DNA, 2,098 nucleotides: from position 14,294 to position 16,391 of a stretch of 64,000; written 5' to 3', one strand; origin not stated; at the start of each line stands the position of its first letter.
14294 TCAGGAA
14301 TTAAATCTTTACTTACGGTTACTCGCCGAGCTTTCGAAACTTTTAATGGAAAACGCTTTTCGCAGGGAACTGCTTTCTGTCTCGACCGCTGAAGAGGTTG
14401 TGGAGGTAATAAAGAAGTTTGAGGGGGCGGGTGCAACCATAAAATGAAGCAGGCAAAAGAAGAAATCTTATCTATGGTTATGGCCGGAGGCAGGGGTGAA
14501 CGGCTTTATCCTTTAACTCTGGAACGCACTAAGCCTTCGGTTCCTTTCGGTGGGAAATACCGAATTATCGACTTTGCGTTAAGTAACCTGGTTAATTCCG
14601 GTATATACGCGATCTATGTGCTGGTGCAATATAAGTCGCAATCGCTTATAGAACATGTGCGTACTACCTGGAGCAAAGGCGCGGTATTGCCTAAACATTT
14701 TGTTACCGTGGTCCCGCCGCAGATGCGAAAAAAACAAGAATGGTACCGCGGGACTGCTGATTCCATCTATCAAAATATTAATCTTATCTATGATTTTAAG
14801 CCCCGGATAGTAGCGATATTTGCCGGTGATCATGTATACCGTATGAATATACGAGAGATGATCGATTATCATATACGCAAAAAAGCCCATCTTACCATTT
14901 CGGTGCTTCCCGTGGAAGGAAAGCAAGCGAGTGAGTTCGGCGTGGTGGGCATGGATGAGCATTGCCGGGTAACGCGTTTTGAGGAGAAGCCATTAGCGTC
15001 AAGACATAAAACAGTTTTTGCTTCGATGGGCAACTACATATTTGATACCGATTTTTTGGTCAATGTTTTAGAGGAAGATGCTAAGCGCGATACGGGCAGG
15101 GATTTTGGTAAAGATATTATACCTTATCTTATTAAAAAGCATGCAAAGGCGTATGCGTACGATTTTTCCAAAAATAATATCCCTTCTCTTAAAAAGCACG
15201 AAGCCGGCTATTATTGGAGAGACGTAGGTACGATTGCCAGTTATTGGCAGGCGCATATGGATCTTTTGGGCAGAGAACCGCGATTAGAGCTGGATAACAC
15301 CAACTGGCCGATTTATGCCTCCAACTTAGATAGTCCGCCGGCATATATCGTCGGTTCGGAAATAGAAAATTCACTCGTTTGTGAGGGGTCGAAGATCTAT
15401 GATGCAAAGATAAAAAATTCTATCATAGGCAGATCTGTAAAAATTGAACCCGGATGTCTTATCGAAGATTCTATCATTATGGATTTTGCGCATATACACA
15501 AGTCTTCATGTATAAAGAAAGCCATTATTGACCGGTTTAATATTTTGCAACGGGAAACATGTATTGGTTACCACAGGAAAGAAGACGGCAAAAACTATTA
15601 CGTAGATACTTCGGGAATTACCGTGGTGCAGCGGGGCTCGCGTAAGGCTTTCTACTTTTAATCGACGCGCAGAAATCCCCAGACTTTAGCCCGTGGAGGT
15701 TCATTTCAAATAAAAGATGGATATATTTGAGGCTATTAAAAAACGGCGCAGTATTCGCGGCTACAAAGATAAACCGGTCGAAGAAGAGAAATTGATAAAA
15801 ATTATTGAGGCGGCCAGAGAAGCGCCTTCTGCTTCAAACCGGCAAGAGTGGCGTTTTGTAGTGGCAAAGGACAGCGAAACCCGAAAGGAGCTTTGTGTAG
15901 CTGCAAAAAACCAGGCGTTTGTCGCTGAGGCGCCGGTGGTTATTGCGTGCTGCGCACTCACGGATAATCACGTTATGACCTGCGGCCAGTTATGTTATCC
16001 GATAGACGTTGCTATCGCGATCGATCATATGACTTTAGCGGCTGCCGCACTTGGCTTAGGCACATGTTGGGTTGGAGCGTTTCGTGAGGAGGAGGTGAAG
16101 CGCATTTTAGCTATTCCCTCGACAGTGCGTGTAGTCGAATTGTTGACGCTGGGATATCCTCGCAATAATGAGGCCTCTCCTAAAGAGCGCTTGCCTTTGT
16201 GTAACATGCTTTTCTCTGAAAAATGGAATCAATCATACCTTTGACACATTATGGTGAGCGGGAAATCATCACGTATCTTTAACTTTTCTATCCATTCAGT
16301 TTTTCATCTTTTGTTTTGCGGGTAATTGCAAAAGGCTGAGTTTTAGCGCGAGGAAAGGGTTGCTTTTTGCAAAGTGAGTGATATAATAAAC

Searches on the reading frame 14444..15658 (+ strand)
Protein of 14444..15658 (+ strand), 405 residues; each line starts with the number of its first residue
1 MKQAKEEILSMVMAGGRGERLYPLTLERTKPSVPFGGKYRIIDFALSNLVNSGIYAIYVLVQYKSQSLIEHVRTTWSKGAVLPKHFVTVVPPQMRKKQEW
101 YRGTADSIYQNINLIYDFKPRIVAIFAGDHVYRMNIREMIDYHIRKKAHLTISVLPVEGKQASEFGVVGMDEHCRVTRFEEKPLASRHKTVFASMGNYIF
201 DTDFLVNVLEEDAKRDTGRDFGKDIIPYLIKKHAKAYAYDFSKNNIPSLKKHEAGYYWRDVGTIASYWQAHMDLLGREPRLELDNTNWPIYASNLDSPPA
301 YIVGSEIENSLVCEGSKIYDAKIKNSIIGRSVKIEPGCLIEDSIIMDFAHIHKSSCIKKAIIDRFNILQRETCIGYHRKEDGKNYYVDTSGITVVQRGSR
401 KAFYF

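Call 63: search_protein_families(library=pfam, proteins=[window:14444-15658:+])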
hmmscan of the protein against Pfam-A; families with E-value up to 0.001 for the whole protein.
window:14444-15658:+ (405 aa): 4 families
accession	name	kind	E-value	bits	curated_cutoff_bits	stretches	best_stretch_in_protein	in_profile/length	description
PF00483.29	NTP_transferase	-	6.1e-63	213.1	21.2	1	10-275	2-243/245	Nucleotidyl transferase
PF24894.1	Hexapep_GlmU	-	7.8e-21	74.6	23.3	1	306-395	15-104/104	GlmU-like, C-terminal hexapeptide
PF25247.1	LbH_GLGC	-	6.6e-12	46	27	1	298-346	4-52/135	GLGC left-handed parallel beta-helix domain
PF25084.1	LbH_EIF2B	-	1.9e-08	34.7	54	1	308-371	20-84/105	EIF2B subunit epsilon LbH domain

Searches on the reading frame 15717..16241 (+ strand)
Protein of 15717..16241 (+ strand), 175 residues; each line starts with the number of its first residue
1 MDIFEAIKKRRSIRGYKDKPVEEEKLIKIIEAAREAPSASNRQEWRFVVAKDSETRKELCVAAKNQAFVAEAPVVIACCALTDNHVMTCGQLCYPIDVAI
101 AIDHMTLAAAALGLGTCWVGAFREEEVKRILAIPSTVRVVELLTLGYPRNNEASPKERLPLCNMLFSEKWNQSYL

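Call 63: search_protein_families(library=pfam, proteins=[window:15717-16241:+])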
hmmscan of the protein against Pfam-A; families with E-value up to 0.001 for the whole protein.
window:15717-16241:+ (175 aa): 2 families
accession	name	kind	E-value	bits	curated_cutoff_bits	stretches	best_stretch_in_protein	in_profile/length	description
PF00881.29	Nitroreductase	-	1e-30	107.5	23.5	2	7-75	1-69/167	Nitroreductase family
PF14512.11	TM1586_NiRdase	-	2e-20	73.8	27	2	103-165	89-149/215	Putative TM nitroreductase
